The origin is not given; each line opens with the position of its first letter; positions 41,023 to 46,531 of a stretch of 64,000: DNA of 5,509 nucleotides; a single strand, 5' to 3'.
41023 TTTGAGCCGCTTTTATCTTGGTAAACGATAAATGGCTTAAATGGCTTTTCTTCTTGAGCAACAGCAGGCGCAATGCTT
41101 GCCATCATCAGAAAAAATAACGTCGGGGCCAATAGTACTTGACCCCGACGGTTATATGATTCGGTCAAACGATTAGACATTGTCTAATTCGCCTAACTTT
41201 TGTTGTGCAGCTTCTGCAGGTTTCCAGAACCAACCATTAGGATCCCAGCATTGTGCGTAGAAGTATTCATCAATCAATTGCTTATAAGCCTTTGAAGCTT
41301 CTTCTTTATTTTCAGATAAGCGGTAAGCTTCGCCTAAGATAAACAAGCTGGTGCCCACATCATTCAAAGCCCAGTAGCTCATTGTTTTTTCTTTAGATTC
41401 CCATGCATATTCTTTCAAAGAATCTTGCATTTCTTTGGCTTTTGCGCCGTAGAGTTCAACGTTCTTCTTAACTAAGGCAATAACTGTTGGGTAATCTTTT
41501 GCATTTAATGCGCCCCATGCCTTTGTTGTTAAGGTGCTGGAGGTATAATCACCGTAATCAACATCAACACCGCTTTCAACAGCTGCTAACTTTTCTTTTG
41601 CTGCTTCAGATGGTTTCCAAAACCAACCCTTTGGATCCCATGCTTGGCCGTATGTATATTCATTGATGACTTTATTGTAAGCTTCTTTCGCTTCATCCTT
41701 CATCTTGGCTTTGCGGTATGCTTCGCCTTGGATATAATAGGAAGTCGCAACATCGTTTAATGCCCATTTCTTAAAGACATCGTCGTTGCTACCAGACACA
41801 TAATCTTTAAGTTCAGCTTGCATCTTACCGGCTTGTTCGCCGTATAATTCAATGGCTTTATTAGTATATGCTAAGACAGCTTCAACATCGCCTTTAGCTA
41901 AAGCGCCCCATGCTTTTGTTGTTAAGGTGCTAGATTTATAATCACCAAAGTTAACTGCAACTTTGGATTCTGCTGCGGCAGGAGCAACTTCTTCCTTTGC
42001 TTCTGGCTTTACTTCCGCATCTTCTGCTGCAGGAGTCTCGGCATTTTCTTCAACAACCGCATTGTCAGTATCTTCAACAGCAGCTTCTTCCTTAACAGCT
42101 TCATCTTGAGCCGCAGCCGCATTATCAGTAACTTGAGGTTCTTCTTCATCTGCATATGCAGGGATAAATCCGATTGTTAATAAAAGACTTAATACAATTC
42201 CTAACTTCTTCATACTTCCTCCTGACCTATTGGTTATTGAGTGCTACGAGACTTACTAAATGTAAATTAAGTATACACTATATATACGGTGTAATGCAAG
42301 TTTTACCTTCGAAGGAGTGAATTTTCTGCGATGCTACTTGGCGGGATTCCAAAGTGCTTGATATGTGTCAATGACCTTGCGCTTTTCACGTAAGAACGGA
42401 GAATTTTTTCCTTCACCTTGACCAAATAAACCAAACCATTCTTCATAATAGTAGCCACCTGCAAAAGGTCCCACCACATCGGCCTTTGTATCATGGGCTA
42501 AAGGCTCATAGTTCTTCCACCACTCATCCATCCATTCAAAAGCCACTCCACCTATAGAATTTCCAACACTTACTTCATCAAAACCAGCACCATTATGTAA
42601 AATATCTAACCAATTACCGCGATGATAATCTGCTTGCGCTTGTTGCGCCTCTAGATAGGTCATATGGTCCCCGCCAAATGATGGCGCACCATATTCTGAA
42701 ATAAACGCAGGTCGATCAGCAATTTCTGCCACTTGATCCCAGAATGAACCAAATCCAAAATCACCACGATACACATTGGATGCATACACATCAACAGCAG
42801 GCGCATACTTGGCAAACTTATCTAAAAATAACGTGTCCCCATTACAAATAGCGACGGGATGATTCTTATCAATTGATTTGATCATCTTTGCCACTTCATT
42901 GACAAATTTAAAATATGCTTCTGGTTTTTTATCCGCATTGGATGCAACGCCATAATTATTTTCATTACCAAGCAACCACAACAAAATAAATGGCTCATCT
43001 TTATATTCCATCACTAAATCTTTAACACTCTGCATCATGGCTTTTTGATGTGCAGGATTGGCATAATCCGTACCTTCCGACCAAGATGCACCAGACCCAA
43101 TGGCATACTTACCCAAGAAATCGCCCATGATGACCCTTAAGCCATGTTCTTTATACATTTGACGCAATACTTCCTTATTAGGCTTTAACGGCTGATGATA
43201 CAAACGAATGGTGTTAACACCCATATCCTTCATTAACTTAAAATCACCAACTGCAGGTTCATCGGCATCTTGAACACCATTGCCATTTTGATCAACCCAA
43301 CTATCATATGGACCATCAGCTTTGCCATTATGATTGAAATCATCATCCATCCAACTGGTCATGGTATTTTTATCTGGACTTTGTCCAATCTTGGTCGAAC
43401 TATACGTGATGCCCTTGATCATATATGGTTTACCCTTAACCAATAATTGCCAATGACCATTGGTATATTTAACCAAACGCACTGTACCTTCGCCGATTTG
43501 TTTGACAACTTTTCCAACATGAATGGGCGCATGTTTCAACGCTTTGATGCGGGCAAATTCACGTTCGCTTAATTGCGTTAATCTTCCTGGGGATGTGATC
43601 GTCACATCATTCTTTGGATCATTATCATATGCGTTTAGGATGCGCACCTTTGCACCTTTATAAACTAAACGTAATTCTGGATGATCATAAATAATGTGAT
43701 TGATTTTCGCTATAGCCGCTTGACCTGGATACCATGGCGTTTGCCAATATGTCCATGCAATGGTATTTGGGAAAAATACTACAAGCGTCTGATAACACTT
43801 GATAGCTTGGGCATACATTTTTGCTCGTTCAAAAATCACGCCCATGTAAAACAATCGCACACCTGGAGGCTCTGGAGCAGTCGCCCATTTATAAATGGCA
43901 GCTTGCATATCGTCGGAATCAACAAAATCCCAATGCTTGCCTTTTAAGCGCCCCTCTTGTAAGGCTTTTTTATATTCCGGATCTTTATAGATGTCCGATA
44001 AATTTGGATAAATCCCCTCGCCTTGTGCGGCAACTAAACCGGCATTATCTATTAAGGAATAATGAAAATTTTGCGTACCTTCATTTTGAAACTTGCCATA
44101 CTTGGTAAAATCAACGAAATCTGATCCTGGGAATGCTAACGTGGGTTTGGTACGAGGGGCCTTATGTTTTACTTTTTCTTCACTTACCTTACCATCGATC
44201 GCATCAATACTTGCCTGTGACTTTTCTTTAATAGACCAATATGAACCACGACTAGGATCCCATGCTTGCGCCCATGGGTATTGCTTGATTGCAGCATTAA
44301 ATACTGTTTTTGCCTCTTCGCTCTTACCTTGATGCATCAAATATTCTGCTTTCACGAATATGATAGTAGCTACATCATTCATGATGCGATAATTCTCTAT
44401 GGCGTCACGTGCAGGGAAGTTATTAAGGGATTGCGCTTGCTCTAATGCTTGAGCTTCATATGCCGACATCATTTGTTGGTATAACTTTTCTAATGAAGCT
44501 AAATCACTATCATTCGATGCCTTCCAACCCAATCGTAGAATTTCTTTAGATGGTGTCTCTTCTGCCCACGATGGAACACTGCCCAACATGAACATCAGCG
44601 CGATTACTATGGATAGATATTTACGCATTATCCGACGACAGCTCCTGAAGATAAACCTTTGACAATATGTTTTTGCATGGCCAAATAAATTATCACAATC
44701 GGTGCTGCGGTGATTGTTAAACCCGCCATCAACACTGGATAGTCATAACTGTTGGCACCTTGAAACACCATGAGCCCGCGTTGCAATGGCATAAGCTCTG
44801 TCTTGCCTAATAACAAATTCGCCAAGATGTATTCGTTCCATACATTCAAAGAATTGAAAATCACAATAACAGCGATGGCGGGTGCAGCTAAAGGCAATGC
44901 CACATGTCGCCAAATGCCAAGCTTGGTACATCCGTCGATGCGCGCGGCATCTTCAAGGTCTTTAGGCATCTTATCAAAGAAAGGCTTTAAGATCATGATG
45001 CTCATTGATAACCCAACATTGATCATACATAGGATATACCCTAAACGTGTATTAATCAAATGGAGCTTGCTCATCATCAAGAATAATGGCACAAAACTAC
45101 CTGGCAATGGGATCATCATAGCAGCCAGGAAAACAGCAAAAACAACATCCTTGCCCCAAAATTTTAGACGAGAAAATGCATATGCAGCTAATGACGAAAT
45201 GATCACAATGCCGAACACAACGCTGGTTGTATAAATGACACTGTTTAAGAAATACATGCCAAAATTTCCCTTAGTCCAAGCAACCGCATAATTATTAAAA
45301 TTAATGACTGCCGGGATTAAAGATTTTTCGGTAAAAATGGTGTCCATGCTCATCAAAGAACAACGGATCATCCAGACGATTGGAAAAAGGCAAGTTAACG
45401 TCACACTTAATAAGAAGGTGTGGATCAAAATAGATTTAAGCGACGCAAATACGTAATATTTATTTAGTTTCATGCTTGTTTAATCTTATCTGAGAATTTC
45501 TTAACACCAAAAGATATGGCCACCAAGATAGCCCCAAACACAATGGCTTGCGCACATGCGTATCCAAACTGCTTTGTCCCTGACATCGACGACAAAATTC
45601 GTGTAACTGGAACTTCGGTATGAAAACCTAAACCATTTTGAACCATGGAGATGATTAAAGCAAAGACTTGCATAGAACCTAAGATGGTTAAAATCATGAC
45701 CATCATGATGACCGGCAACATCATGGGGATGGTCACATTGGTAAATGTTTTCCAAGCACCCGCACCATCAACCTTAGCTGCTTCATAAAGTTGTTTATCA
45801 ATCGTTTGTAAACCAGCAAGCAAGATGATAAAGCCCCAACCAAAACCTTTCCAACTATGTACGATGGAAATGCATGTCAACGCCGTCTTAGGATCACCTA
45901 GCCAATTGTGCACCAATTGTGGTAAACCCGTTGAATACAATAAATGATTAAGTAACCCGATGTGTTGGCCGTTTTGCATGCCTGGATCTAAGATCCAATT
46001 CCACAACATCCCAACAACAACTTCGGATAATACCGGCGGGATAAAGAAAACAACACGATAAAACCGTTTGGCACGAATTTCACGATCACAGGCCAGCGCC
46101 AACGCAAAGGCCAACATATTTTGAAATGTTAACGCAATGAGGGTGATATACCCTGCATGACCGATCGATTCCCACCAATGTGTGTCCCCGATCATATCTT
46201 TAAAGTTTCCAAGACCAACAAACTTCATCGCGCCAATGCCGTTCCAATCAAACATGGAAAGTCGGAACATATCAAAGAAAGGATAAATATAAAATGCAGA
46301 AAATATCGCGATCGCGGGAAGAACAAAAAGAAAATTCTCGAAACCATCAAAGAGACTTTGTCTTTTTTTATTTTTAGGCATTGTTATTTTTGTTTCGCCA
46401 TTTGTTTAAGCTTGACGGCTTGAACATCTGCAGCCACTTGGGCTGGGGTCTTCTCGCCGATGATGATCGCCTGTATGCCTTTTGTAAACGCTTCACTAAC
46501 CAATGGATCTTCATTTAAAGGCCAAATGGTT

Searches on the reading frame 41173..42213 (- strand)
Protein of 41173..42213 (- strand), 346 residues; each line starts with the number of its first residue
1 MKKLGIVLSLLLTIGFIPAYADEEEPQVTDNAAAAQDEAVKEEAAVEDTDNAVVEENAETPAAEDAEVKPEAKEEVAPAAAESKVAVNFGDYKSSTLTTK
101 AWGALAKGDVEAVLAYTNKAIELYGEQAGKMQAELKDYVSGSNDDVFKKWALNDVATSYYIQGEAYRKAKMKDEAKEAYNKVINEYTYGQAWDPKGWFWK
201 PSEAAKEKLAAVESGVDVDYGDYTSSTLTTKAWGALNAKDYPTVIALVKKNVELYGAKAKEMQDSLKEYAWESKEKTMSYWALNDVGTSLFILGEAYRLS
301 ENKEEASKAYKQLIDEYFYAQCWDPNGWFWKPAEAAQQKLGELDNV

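Call 56: search_protein_families(library=pfam, proteins=[window:41173-42213:-], max_evalue=0.0001)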
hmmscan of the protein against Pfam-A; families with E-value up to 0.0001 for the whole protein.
window:41173-42213:- (346 aa): 5 families
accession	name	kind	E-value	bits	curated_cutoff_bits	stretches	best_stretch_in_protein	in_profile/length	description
PF13174.12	TPR_6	-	8.7e-11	42.2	26.3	1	158-186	2-30/33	Tetratricopeptide repeat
PF07719.23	TPR_2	-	1.6e-09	37.6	27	0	157-184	2-29/34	Tetratricopeptide repeat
PF00515.34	TPR_1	-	1.9e-07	31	27.8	0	157-183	2-28/34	Tetratricopeptide repeat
PF13181.12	TPR_8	-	7.4e-07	29.3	25.7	0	156-183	1-28/34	Tetratricopeptide repeat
PF13424.12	TPR_12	-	5.4e-06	27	30.1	0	286-314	44-72/77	Tetratricopeptide repeat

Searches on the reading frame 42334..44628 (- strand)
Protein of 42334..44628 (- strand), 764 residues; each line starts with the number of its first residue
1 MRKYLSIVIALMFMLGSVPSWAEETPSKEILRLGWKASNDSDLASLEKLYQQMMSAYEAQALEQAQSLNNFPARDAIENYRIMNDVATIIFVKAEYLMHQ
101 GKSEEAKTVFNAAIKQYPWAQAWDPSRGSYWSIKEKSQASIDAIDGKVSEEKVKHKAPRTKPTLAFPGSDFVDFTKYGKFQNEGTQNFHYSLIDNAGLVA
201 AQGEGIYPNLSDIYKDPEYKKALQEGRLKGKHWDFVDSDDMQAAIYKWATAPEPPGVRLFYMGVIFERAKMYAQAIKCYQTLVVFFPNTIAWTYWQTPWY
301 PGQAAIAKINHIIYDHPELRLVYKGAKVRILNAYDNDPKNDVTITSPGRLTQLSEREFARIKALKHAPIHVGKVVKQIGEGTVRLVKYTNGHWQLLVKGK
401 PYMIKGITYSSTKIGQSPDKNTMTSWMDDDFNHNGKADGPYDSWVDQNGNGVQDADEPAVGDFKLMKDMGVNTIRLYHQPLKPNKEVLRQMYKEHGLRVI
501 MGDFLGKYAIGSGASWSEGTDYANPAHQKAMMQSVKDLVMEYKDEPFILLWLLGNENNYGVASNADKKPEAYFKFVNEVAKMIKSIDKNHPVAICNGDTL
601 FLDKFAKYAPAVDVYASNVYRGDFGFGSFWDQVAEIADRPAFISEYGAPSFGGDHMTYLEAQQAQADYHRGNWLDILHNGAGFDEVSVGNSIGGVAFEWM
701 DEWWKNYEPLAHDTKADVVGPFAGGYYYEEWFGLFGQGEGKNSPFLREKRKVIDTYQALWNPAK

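Call 56: search_protein_families(library=pfam, proteins=[window:42334-44628:-], max_evalue=0.0001)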
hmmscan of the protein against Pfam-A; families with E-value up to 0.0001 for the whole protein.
window:42334-44628:- (764 aa): 5 families
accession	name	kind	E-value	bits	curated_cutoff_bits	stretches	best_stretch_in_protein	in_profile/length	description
PF02836.23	Glyco_hydro_2_C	-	3.2e-15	56.5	21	1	457-682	36-247/302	Glycosyl hydrolases family 2, TIM barrel domain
PF07719.23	TPR_2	-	8.4e-08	32.2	27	0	259-288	4-33/34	Tetratricopeptide repeat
PF13174.12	TPR_6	-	2.8e-07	31.2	26.3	0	259-289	3-33/33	Tetratricopeptide repeat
PF13428.12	TPR_14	-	3.8e-05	24.4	23.5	0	93-123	7-38/44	Tetratricopeptide repeat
PF00515.34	TPR_1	-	6.2e-05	23.1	27.8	0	259-280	4-25/34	Tetratricopeptide repeat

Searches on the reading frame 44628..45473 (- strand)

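Call 56: search_protein_families(library=pfam, proteins=[window:44628-45473:-], max_evalue=0.0001)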
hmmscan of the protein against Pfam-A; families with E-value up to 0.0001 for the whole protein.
window:44628-45473:- (281 aa): 1 family
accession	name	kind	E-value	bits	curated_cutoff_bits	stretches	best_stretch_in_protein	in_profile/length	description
PF00528.27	BPD_transp_1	-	1.4e-19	71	26.4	1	90-274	2-182/184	Binding-protein-dependent transport system inner membrane component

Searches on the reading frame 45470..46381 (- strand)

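Call 56: search_protein_families(library=pfam, proteins=[window:45470-46381:-], max_evalue=0.0001)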
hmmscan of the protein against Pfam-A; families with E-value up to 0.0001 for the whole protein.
window:45470-46381:- (303 aa): 1 family
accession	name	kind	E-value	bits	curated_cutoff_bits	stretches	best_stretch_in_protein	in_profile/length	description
PF00528.27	BPD_transp_1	-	1e-17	64.9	26.4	1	92-290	4-171/184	Binding-protein-dependent transport system inner membrane component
